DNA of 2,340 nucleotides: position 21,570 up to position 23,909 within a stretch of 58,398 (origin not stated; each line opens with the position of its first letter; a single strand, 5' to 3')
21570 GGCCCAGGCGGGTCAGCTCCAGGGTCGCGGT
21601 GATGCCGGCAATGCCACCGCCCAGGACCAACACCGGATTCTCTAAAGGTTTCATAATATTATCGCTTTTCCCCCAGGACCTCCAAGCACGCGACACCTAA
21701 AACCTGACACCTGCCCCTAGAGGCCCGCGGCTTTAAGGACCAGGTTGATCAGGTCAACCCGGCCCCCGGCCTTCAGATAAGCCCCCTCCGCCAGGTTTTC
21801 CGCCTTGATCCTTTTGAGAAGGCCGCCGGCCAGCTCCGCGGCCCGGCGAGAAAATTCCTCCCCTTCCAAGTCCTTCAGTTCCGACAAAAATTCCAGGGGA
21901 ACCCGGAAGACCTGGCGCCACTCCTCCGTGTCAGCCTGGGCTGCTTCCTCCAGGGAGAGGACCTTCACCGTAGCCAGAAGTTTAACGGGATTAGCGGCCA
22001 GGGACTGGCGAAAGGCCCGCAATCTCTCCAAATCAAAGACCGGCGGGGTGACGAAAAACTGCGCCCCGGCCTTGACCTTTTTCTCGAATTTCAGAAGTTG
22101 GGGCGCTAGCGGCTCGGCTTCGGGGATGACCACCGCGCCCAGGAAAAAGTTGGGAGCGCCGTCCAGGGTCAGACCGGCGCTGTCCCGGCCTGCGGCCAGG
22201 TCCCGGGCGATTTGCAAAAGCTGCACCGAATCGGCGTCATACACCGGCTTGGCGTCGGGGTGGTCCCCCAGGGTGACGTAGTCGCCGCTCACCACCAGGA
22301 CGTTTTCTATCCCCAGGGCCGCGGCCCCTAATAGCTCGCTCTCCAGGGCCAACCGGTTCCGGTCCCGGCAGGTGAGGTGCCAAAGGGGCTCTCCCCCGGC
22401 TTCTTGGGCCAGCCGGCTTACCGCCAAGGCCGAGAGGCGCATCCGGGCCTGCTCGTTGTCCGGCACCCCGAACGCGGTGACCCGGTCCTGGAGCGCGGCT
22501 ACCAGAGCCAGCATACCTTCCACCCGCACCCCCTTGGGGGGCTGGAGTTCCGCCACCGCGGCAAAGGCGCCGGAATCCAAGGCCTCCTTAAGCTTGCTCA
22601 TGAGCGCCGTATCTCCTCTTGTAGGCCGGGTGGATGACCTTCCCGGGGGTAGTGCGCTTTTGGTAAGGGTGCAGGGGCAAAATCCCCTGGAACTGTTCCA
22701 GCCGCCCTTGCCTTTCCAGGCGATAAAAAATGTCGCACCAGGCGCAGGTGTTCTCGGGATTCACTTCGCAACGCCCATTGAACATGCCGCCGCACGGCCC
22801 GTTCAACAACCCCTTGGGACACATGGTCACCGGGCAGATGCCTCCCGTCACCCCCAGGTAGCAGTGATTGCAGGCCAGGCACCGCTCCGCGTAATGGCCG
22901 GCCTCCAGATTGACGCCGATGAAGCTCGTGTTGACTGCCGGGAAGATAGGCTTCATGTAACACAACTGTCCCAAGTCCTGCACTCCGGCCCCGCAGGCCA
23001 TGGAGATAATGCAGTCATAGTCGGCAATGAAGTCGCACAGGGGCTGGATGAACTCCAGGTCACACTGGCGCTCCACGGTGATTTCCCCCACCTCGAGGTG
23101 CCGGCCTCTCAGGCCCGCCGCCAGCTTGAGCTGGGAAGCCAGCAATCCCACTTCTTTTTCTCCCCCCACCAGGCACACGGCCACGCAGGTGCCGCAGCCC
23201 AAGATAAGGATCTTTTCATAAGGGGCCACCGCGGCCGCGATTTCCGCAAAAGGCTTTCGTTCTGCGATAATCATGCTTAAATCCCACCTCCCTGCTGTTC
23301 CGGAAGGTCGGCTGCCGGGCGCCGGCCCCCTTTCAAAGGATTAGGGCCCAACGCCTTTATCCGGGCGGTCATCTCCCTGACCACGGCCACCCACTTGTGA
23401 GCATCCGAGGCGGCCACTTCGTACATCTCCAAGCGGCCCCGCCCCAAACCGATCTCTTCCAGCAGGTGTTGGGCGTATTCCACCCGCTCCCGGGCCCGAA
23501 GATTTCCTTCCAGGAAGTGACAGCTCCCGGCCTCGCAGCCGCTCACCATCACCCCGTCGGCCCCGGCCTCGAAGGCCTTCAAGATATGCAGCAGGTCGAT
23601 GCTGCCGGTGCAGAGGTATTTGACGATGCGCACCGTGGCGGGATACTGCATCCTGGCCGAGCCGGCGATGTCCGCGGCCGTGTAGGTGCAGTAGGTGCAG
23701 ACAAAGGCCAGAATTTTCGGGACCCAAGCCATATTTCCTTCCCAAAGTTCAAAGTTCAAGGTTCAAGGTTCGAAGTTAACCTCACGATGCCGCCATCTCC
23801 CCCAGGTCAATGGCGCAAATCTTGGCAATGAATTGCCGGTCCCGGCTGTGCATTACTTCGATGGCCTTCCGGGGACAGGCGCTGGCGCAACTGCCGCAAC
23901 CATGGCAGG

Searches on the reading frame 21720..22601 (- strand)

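Call 72: search_protein_families(library=pfam, proteins=[window:21720-22601:-], max_evalue=0.0001)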
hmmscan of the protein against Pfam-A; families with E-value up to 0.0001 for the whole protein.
window:21720-22601:- (294 aa): 1 family
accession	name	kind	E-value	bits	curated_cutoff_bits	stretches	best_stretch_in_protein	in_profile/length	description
PF02219.23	MTHFR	-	1.1e-21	77.9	24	1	3-266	1-261/287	Methylenetetrahydrofolate reductase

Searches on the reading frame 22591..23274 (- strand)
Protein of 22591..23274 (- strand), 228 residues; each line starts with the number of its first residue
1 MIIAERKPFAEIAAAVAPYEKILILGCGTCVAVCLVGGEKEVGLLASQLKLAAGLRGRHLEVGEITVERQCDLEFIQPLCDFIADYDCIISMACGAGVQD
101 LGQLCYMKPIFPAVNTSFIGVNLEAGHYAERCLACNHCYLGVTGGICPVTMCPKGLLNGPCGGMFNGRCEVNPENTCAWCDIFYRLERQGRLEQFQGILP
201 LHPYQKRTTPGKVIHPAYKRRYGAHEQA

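Call 72: search_protein_families(library=pfam, proteins=[window:22591-23274:-], max_evalue=0.0001)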
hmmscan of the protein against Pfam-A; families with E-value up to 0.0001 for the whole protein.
window:22591-23274:- (228 aa): 1 family
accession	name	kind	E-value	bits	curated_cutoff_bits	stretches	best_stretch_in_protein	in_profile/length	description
PF12225.13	DUF5981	-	1.6e-32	111.4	23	1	111-202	1-92/95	Methylene-tetrahydrofolate reductase C terminal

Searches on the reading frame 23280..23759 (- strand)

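Call 72: search_protein_families(library=pfam, proteins=[window:23280-23759:-], max_evalue=0.0001)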
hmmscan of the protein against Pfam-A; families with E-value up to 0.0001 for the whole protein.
window:23280-23759:- (160 aa): 1 family
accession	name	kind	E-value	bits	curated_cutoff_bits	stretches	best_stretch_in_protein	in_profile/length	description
PF02662.21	FlpD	-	1.1e-46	158.3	22.3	1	16-138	1-123/123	Methyl-viologen-reducing hydrogenase, delta subunit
